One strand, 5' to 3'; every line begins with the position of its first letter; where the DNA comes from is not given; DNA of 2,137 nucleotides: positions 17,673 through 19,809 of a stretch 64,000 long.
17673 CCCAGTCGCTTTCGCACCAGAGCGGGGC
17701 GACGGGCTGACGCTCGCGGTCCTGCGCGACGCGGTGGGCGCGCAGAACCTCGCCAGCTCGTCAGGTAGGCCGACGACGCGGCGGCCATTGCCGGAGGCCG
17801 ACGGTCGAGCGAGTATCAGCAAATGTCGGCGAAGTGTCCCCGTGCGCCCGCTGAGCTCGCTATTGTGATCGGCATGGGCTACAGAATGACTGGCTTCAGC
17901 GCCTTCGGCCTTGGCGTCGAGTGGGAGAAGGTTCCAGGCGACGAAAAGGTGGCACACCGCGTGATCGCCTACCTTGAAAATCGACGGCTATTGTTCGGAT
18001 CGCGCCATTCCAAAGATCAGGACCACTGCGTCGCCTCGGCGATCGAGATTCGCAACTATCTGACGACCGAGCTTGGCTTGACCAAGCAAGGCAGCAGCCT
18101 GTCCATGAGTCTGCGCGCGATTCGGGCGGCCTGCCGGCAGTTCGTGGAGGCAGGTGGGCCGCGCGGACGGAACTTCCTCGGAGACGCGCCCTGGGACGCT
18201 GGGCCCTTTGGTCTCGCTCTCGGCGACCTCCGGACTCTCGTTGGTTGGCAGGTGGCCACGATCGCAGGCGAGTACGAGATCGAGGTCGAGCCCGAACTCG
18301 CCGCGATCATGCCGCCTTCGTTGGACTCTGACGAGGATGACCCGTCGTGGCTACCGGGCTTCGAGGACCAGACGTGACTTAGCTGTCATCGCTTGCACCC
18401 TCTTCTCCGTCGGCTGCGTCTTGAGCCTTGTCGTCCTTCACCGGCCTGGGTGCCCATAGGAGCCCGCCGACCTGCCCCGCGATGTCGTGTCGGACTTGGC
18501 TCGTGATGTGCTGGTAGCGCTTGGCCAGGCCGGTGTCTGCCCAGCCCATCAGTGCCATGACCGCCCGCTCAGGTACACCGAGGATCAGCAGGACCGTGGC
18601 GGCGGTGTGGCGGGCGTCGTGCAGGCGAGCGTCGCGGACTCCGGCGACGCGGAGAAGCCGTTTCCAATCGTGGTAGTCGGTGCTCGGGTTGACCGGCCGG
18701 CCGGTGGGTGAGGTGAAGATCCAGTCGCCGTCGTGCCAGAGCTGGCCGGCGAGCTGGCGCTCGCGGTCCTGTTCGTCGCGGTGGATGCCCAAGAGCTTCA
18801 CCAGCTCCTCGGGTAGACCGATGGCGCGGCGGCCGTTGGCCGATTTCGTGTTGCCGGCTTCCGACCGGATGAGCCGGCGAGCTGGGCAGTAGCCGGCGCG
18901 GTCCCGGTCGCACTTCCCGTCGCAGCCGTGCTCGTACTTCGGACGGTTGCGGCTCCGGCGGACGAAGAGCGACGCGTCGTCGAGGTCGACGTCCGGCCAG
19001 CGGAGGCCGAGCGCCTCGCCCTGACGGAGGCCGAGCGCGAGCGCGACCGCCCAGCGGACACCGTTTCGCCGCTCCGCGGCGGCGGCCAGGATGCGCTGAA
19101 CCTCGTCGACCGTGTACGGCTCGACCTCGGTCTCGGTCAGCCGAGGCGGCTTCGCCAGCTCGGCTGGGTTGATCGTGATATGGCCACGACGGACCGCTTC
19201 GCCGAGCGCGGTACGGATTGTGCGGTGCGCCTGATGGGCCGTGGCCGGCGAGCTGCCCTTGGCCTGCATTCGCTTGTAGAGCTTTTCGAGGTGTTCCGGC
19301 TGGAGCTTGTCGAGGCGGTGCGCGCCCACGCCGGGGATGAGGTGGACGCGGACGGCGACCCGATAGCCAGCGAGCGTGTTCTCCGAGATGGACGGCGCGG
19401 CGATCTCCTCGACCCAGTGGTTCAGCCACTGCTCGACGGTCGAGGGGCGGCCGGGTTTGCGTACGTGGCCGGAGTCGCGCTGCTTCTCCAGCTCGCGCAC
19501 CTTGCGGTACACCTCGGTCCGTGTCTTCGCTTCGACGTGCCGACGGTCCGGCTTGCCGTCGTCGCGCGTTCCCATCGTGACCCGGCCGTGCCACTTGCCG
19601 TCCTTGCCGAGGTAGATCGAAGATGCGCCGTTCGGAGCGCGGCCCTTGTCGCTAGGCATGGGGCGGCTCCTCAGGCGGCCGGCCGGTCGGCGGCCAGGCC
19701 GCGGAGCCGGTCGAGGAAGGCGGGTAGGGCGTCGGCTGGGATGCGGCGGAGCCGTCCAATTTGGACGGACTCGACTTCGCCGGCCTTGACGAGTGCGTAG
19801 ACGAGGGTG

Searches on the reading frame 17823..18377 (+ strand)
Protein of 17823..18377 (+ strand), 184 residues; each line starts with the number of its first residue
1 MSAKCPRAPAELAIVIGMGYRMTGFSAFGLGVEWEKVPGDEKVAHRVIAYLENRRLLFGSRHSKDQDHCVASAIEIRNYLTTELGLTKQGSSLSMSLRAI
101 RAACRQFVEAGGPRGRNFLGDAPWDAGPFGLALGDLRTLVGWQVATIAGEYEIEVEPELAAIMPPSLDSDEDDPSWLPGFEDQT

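Call 80: search_protein_families(library=pfam, proteins=[window:17823-18377:+], max_evalue=0.001)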
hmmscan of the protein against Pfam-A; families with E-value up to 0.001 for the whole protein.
window:17823-18377:+ (184 aa): 1 family
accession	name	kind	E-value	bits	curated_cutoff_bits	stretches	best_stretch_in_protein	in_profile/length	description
PF20355.3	DUF6650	-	1.1e-08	35.6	27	1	18-111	1-94/150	Family of unknown function (DUF6650)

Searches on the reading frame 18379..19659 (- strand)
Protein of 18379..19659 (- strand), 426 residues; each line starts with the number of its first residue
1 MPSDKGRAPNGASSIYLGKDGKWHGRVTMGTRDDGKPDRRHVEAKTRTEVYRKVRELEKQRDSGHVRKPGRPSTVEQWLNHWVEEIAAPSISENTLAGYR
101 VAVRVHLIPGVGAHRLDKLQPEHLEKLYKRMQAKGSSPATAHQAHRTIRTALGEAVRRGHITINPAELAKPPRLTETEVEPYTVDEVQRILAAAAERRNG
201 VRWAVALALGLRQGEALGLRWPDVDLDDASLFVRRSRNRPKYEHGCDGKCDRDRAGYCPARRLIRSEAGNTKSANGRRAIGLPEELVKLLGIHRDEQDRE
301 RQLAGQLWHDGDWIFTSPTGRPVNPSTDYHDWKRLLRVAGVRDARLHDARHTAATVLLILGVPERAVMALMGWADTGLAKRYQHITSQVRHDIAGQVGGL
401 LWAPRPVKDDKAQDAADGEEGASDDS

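Call 80: search_protein_families(library=pfam, proteins=[window:18379-19659:-], max_evalue=0.001)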
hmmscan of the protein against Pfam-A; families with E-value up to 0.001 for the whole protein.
window:18379-19659:- (426 aa): 4 families
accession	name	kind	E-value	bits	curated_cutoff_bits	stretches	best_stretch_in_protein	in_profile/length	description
PF00589.27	Phage_integrase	-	5.3e-21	75.6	27.1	2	309-386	91-169/172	Phage integrase family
PF14659.12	Phage_int_SAM_3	-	4.1e-08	33.8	22.6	1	74-131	1-57/58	Phage integrase, N-terminal SAM-like domain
PF22022.2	Phage_int_M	-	0.0001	22.9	27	1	77-167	3-91/96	Phage integrase central domain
PF13102.12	Phage_int_SAM_5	-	0.00096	19.9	22.3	0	116-166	43-93/98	Phage integrase SAM-like domain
